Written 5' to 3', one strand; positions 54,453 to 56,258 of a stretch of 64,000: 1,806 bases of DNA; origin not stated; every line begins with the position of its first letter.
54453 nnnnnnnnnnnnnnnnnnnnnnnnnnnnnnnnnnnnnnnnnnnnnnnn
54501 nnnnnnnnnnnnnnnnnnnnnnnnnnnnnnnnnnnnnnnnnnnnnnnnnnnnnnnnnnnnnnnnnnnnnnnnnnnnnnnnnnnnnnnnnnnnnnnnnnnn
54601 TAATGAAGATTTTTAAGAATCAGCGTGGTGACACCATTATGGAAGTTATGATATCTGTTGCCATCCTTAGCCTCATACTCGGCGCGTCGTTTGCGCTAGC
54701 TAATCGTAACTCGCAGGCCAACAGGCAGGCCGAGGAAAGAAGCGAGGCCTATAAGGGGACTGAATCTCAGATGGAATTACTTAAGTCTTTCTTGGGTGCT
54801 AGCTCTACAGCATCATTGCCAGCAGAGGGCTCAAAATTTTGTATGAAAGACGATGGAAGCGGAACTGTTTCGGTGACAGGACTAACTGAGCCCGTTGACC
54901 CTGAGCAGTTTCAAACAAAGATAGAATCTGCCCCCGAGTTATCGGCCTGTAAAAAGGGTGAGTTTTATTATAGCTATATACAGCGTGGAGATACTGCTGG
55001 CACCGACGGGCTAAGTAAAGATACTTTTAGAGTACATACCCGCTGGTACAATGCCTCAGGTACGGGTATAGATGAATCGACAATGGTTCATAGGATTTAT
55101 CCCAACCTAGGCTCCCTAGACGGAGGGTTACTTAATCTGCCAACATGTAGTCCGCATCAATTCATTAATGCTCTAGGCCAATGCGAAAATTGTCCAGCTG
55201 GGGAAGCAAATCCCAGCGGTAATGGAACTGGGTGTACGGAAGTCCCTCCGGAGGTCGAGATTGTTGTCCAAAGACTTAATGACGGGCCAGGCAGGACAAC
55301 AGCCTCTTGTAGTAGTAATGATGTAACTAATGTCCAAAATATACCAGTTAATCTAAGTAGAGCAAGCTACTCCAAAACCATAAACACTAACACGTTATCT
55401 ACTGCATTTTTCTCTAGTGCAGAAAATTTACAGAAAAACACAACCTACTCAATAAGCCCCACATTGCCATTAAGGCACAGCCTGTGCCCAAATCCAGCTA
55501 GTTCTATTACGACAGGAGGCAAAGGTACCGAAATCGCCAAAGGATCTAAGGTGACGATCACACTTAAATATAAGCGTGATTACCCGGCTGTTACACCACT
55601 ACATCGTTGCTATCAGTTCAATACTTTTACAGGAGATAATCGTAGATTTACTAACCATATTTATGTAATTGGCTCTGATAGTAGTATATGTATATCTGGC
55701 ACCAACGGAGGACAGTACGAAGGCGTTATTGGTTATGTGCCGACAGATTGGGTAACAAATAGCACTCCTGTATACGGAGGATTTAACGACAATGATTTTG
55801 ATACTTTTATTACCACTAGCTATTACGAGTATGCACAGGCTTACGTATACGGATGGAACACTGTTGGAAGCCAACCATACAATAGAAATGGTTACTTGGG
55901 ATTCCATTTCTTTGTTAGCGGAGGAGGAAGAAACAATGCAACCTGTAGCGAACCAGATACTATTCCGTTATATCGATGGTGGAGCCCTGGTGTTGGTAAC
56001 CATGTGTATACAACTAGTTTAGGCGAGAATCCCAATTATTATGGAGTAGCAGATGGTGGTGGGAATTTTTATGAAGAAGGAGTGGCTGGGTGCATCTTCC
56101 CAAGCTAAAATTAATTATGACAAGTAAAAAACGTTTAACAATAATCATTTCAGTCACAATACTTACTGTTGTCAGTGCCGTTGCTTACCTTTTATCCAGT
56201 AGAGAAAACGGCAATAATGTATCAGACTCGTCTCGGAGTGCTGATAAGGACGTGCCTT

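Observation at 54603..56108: A 501-aa prepilin-like protein with a Cys-rich module and a triple DUF5648-like C-terminal repeat is a candidate pilus-tip adhesin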

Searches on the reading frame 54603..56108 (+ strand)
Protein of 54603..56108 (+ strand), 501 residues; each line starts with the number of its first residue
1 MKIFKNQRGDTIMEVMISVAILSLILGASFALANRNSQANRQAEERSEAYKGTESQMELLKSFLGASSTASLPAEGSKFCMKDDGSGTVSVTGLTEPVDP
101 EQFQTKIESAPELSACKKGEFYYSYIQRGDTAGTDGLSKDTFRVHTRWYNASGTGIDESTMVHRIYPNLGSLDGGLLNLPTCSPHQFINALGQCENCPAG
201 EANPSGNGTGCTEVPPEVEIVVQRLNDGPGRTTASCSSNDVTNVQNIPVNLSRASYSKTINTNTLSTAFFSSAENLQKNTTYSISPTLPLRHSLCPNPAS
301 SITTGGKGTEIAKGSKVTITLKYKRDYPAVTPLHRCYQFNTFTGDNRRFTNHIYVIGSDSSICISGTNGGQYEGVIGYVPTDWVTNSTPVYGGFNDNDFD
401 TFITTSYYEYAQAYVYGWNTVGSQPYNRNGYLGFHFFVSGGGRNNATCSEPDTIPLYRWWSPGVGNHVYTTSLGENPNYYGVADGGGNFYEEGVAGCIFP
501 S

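Call 3: search_protein_families(library=pfam, proteins=[window:54603-56105:+], max_evalue=1)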
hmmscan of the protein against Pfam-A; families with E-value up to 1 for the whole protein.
window:54603-56105:+ (501 aa): 2 families
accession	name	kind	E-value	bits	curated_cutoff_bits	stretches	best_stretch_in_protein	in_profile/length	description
PF18885.6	DUF5648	-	4e-12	47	25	2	347-424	54-130/134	Domain of unknown function (DUF5648)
PF07963.17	N_methyl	-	0.00064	19.6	21.2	1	5-29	2-26/27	Prokaryotic N-terminal methylation motif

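Call 4: search_protein_families(library=ncbifam, proteins=[window:54603-56105:+], max_evalue=1)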
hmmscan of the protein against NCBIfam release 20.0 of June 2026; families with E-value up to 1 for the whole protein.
window:54603-56105:+ (501 aa): 5 families
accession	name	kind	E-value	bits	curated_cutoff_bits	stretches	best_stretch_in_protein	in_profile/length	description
NF041013.1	T4P_ComGE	equivalog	0.0022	18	49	1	5-59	1-55/83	competence type IV pilus minor pilin ComGE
TIGR02523.1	type_IV_pilV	equivalog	0.034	14.6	52.2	1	7-57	1-51/139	type IV pilus modification protein PilV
TIGR02599.1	TIGR02599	subfamily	0.039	13.2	256.5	1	11-64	3-56/361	Verru_Chthon cassette protein C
TIGR02532.1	IV_pilin_GFxxxE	domain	0.057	13.3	16.3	1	11-28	5-22/24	prepilin-type N-terminal cleavage/methylation domain-containing protein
TIGR01707.1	gspI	equivalog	0.12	12.8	44.35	1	9-59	1-51/101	type II secretion system minor pseudopilin GspI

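Call 5: search_solved_structures(query=window:54603-56105:+, max_evalue=10, show_alignments=2)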
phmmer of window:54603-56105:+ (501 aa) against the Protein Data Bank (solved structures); distinct sequences matched with E-value up to 10: 0.

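Call 6: find_homologous_proteins(query=window:54603-56105:+, max_evalue=0.001)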
Query window:54603-56105:+ (501 aa): 17 proteins with E <= 0.001 among 8000 candidates.
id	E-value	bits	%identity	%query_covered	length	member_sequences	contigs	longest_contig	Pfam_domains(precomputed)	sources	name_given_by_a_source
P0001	0.0e+0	1163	100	100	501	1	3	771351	PF18885.7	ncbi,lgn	-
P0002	2.9e-84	302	45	43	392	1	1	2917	PF18885.7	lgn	-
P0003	5.1e-72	262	45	60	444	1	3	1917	-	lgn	-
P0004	1.1e-71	261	44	65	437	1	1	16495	-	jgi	jgi:hypothetical protein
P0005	1.2e-66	244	42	60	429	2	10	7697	-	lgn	-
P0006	6.7e-64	235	41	64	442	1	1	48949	-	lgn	-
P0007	1.2e-62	231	43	64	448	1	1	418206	-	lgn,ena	-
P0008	2.1e-62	230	43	63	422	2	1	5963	-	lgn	-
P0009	7.3e-62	228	44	61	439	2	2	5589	-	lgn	-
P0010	2.3e-58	217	41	65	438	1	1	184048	-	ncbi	-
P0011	4.1e-58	216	52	43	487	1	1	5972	-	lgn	-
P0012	2.4e-51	193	45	48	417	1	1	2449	-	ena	-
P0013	3.5e-46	176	39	68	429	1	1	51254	-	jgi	jgi:hypothetical protein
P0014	4.4e-40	156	30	99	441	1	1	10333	-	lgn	-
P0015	6.3e-25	106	37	35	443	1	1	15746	PF18885.7,PF18998.7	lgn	-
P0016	2.5e-24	104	34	57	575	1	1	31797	PF18885.7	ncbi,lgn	-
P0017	3.9e-18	84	39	33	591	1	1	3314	-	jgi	jgi:type II secretory pathway pseudopilin PulG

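Call 8: list_cluster_members(proteins=[window:54603-56105:+, P0010, P0016])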
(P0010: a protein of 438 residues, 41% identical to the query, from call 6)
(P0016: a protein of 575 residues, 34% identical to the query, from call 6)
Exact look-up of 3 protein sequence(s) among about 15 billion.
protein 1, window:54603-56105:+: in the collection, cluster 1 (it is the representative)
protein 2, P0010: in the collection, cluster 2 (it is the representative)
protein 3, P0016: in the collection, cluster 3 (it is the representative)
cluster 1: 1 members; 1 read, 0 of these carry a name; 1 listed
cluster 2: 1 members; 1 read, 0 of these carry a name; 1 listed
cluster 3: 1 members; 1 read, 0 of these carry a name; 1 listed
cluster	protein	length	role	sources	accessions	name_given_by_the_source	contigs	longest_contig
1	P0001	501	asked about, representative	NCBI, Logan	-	-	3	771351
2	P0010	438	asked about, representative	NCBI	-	-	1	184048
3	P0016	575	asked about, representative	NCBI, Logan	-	-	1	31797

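Call 9: find_encoding_contigs(protein=window:54603-56108:+, flank=10000, max_places=4)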
Protein window:54603-56108:+ (501 aa): no gene with exactly this product is on record in the collection.

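Call 11: find_encoding_contigs(protein=P0001, flank=10000, max_places=4)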
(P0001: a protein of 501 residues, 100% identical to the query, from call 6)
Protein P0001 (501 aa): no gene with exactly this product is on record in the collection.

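Call 19: find_related_loci(query=A1, collection=genome_contigs, flank=8000)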
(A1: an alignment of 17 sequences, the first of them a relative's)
Query A1 (501 aa) in genome_contigs; peptide patterns used: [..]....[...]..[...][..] (x = any residue, [..] = any of these).
189 stretches matched a pattern; 161 encode a relative of the query (tblastn E <= 1e-3); the best 80 are kept; 79 distinct loci.
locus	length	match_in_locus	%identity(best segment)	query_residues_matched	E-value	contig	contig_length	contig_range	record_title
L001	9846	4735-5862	40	1-380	2e-69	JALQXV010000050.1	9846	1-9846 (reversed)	MAG: Candidatus Saccharimonadia bacterium isolate HJD.2 HJD_317622, whole genome shotgun sequence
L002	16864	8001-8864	36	3-305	3e-52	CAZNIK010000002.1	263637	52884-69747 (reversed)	MAG TPA_asm: uncultured Candidatus Saccharibacteria bacterium isolate binchicken_co245_158 genome assembly, contig: NODE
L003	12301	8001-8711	40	1-241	2e-48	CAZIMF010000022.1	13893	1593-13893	MAG TPA_asm: uncultured Candidatus Saccharibacteria bacterium isolate SRP200132_co1_3 genome assembly, contig: NODE_7711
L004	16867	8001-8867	38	3-305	1e-55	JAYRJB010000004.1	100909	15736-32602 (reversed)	MAG: Candidatus Saccharimonadales bacterium isolate SZ_szas25bin.8 k141_350806, whole genome shotgun sequence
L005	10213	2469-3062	36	1-206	2e-27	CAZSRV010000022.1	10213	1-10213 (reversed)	MAG TPA_asm: uncultured Candidatus Saccharibacteria bacterium isolate binchicken_co242_26 genome assembly, contig: NODE_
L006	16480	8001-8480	41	7-171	2e-26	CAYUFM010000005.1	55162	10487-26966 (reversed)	MAG TPA_asm: uncultured Candidatus Saccharibacteria bacterium isolate SRP286056_co1_255 genome assembly, contig: NODE_55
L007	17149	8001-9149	27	2-394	5e-23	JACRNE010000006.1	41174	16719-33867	MAG: Candidatus Saccharibacteria bacterium isolate NC_groundwater_1926_Pr3_S-0.2um_42_3 scaffold_147367, whole genome sh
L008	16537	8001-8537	36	1-165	2e-22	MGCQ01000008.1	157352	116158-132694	MAG: Candidatus Saccharibacteria bacterium RIFCSPHIGHO2_12_FULL_41_12 rifcsphigho2_12_scaffold_592, whole genome shotgun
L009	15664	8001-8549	34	1-167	2e-21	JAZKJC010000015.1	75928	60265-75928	MAG: Patescibacteria group bacterium isolate ADI_DC_SW_02_SPN_11032020-bin081_1 DCSW02SPN_B081_1_000000000015, whole gen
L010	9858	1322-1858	36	6-178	2e-20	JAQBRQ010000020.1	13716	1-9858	MAG: Candidatus Saccharibacteria bacterium isolate RYN_405 scaffold_4163397, whole genome shotgun sequence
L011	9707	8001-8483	33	1-167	1e-20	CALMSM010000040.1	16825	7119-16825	MAG TPA_asm: uncultured Candidatus Saccharibacteria bacterium isolate SRR6158316_bin.85_CONCOCT_v1.1_MAG genome assembly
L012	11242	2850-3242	37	1-173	3e-20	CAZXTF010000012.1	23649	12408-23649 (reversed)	MAG TPA_asm: uncultured Candidatus Saccharibacteria bacterium isolate SRP344714_co1_143 genome assembly, contig: NODE_41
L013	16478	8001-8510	35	1-169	3e-24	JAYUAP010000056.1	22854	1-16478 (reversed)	MAG: Candidatus Saccharibacteria bacterium isolate GFS_6516 GFS_6516_55, whole genome shotgun sequence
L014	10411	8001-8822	27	2-309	9e-20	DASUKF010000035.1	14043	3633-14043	MAG TPA_asm: Candidatus Saccharimonadales bacterium isolate SMAG_U1507 k141_187726, whole genome shotgun sequence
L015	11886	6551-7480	29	1-332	3e-19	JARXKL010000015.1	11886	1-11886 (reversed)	MAG: Patescibacteria group bacterium isolate bin04 NODE_1739_length_11886_cov_17.194658, whole genome shotgun sequence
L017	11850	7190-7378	57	2-64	3e-18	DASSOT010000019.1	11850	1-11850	MAG TPA_asm: Candidatus Saccharimonadales bacterium isolate SMAG_U1259 k141_41452, whole genome shotgun sequence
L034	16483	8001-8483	31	1-168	6e-16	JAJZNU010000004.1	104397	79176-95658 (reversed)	MAG: bacterium isolate MAS4.bin36 NODE_71_length_104397_cov_8.200221, whole genome shotgun sequence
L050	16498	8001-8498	28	6-187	6e-15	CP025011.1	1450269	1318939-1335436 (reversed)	Candidatus Saccharibacteria bacterium YM_S32_TM7_50_20 chromosome, complete genome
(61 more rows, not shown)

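Call 30: search_protein_families(library=pfam, proteins=[L005:2460-3653:+, L006:7983-9347:+, L008:7986-9281:+, L012:2850-4103:+, L013:8001-9239:+, L017:7178-8686:+, L034:8001-9647:+, L001:4726-6309:+, P0011, P0017], max_evalue=0.01)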
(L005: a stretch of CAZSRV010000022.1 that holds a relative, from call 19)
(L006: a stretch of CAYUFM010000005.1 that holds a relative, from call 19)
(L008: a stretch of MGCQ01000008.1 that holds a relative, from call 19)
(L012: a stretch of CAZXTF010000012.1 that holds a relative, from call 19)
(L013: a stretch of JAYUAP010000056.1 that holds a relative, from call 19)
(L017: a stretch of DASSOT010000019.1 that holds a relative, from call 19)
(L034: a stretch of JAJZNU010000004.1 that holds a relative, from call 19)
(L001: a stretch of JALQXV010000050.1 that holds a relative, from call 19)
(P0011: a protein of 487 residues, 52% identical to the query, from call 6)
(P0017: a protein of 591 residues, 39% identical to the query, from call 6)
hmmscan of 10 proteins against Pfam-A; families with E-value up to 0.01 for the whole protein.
L005:2460-3653:+ (398 aa): 0 families

L006:7983-9347:+ (455 aa): 2 families
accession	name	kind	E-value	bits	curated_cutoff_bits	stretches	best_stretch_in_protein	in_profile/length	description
PF14099.13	Polysacc_lyase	-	1.1e-22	81.4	29.9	1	197-393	1-176/210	Polysaccharide lyase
PF07963.17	N_methyl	-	0.0022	17.9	21.2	1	7-29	4-26/27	Prokaryotic N-terminal methylation motif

L008:7986-9281:+ (432 aa): 0 families

L012:2850-4103:+ (418 aa): 1 family
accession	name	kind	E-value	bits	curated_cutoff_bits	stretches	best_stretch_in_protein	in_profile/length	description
PF07963.17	N_methyl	-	0.0095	15.9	21.2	0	11-30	8-27/27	Prokaryotic N-terminal methylation motif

L013:8001-9239:+ (413 aa): 0 families

L017:7178-8686:+ (503 aa): 2 families
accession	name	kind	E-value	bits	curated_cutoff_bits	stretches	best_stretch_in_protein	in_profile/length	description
PF16841.11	CBM60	-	4.5e-05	24.3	28.2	0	311-349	45-85/91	Ca-dependent carbohydrate-binding module xylan-binding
PF07963.17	N_methyl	-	0.0034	17.4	21.2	1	8-33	2-27/27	Prokaryotic N-terminal methylation motif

L034:8001-9647:+ (549 aa): 1 family
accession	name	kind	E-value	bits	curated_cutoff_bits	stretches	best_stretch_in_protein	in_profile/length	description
PF12810.13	ALK_LTK_GRD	-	1.3e-05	25.8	24.5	1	317-537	12-209/243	ALK/LTK, Glycine-rich domain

L001:4726-6309:+ (528 aa): 1 family
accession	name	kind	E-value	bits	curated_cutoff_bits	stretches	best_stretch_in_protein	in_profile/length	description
PF07963.17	N_methyl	-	0.0041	17.1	21.2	1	8-32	2-26/27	Prokaryotic N-terminal methylation motif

P0011 (487 aa): 0 families

P0017 (591 aa): 2 families
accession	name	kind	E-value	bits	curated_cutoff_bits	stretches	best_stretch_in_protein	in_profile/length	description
PF07963.17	N_methyl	-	0.0013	18.7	21.2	1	7-33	1-27/27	Prokaryotic N-terminal methylation motif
PF01453.30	B_lectin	-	0.0029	18.5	32.4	1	500-562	18-85/105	D-mannose binding lectin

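Call 36: predict_structure(alignment_id=A1)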
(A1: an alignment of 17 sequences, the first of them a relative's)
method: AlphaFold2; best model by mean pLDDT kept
length: 501 residues; sequences in the alignment: 17
mean_pLDDT: 74.7   pTM: 0.51
mean pLDDT of the five models: 74.7, 70.2, 69.2, 68.6, 68.5
residues with pLDDT >= 90: 91; 70-90: 246; 50-70: 110; < 50: 54
segments of 3 or more residues with pLDDT < 50: 1-7, 168-177, 340-349, 365-369, 394-398, 414-430
pLDDT, mean of each block of 10 residues (from residue 1): 46 77 81 69 79 84 67 81 80 63 68 71 79 64 83 75 65 44 80 82 76 92 87 88 95 94 96 87 92 80 90 90 88 73 45 70 51 84 77 53 56 43 38 78 78 87 75 79 66 89 80
secondary structure, 60 per line:
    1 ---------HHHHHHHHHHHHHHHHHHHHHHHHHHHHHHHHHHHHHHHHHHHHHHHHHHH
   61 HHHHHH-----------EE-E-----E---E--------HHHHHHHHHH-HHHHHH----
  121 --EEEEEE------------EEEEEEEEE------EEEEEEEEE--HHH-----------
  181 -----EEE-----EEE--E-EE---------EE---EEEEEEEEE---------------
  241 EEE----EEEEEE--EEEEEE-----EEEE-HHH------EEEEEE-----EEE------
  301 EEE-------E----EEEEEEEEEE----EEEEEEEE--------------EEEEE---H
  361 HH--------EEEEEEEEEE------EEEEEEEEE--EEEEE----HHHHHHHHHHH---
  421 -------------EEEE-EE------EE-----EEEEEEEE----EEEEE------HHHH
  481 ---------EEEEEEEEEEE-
elements in order: H10-66 H100-109 H111-116 E123-128 E141-149 E156-164 E186-188 E194-196 E217-225 E241-243 E248-253 E256-261 E267-270 E281-286 E292-294 E301-303 E316-325 E330-337 E352-356 E371-380 E387-395 E398-402 H407-417 E434-437 E454-461 E466-470 H477-480 E490-500

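Call 42: fold_search(model_id=the predicted structure, library=pdb)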
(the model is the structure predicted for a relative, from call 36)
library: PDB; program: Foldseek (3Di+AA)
matches with E <= 10: 342; with E <= 0.001: 2
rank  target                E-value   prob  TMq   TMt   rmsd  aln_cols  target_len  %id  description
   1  6fwv_B                1.5e-04  0.97  0.17  0.17  22.1       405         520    6  The Bacillus anthracis TIE protein (released 2018-08-08)
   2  6fwv_A                1.6e-04  0.98  0.18  0.18  22.8       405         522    6  The Bacillus anthracis TIE protein (released 2018-08-08)
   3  5f44_A                5.4e-03  0.97  0.15  0.27  16.1       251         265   11  Crystal structure of shaft pilin spaA from Lactobacillus rhamnosus GG (released 2016-07-20)
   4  5z0z_A                6.3e-03  0.63  0.17  0.18  21.4       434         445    7  Crystal structure of shaft pilin spaD from Lactobacillus rhamnosus GG - D242A mutant (released 2018-06-20)
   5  5z0z_B                1.1e-02  0.90  0.15  0.16  17.7       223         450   10  Crystal structure of shaft pilin spaD from Lactobacillus rhamnosus GG - D242A mutant (released 2018-06-20)
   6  4p99_A                1.2e-02  0.16  0.13  0.15  16.2       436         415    9  Ca2+-stabilized adhesin helps an Antarctic bacterium reach out and bind ice (released 2014-06-18)
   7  5z24_B                1.3e-02  0.41  0.16  0.17  23.0       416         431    9  Crystal structure of shaft pilin spaD from Lactobacillus rhamnosus GG - K365A mutant (released 2018-06-20)
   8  5z24_A                1.8e-02  0.77  0.15  0.16  16.9       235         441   10  Crystal structure of shaft pilin spaD from Lactobacillus rhamnosus GG - K365A mutant (released 2018-06-20)
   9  5irb_B                1.8e-02  0.12  0.10  0.13  16.2       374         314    9  Structural insight into host cell surface retention of a 1.5-MDa bacterial ice-binding adhesin (released 2017-07-19)
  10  5yu5_B                2.5e-02  0.41  0.17  0.18  22.9       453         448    5  Crystal structure of shaft pilin spaD from Lactobacillus rhamnosus GG (released 2018-06-20)
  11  5yu5_A                2.6e-02  0.38  0.16  0.18  23.1       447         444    6  Crystal structure of shaft pilin spaD from Lactobacillus rhamnosus GG (released 2018-06-20)
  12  4fxt_F                7.8e-02  0.41  0.13  0.28  16.0       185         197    6  Crystal structure of a DUF3823 family protein (BACOVA_02663) from Bacteroides ovatus ATCC 8483 at 2.77 A resolution (released 2012-07-25)
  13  7w7i_A                7.8e-02  0.20  0.12  0.17  16.8       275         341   10  Crystal Structure of shaft pilin PitB from pilus islet-2 of Streptococcus oralis (released 2022-06-01)
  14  4iyk                  8.7e-02  0.47  0.12  0.26  17.2       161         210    8  Crystal structure of a putative carbohydrate binding protein (BACUNI_04699) from Bacteroides uniformis ATCC 8492 at 2.00 (released 2013-02-20)
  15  8oe4_D                1.0e-01  0.03  0.08  0.07  25.9       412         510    8  Cryo-EM structure of a pre-dimerized human IL-23 complete extracellular signaling complex. (released 2024-02-07)
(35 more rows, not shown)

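Call 51: find_encoding_contigs(protein=P0016, flank=7000, max_places=2)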
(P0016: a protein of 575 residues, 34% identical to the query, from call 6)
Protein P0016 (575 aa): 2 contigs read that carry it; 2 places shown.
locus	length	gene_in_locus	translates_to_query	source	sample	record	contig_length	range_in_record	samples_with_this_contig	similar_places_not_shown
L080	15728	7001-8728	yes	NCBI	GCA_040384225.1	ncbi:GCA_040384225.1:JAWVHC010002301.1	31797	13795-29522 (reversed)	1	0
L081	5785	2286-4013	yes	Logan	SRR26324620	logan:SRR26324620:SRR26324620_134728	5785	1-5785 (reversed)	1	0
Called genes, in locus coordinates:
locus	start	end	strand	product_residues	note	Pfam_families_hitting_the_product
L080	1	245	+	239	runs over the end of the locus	-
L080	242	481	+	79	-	-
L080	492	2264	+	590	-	PF05157:MshEN, PF00437:T2SSE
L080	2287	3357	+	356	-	PF00437:T2SSE, PF13191:AAA_16 (weak), PF13401:AAA_22 (faint)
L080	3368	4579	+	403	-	PF28597:T2SSF_N, PF00482:T2SSF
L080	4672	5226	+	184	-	PF07963:N_methyl (weak)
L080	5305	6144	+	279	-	PF06750:A24_N_bact, PF01478:Peptidase_A24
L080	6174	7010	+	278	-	-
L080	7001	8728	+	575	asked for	PF18885:DUF5648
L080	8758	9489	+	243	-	-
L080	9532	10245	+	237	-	-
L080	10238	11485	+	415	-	-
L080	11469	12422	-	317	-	PF02899:Phage_int_SAM_1, PF13102:Phage_int_SAM_5, PF13495:Phage_int_SAM_4 (faint), PF00589:Phage_integrase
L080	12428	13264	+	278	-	PF02673:BacA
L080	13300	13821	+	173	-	PF00334:NDK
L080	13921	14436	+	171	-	PF03703:bPH_2 (weak)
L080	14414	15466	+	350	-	PF13623:SurA_N_2 (weak), PF13624:SurA_N_3, PF13145:Rotamase_2 (weak), PF13616:Rotamase_3, PF00639:Rotamase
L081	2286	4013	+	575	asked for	PF18885:DUF5648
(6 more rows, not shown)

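Call 52: find_encoding_contigs(protein=P0014, flank=7000, max_places=2)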
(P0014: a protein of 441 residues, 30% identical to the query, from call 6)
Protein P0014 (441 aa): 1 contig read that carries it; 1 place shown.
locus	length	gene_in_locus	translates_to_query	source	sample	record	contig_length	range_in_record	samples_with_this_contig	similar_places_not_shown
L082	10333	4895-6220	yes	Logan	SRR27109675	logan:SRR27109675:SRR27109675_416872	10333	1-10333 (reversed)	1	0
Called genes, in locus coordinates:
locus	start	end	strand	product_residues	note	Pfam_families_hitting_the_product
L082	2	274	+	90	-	?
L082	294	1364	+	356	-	PF00437:T2SSE, PF13191:AAA_16 (faint)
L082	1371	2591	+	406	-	PF28597:T2SSF_N, PF00482:T2SSF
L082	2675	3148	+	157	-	PF07963:N_methyl (weak)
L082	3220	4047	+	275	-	PF06750:A24_N_bact, PF01478:Peptidase_A24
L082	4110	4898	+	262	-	-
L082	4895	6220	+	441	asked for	-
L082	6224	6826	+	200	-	-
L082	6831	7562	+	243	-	-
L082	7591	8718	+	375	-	-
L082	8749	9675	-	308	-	PF02899:Phage_int_SAM_1, PF13102:Phage_int_SAM_5, PF13495:Phage_int_SAM_4 (faint), PF00589:Phage_integrase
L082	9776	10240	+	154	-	PF00334:NDK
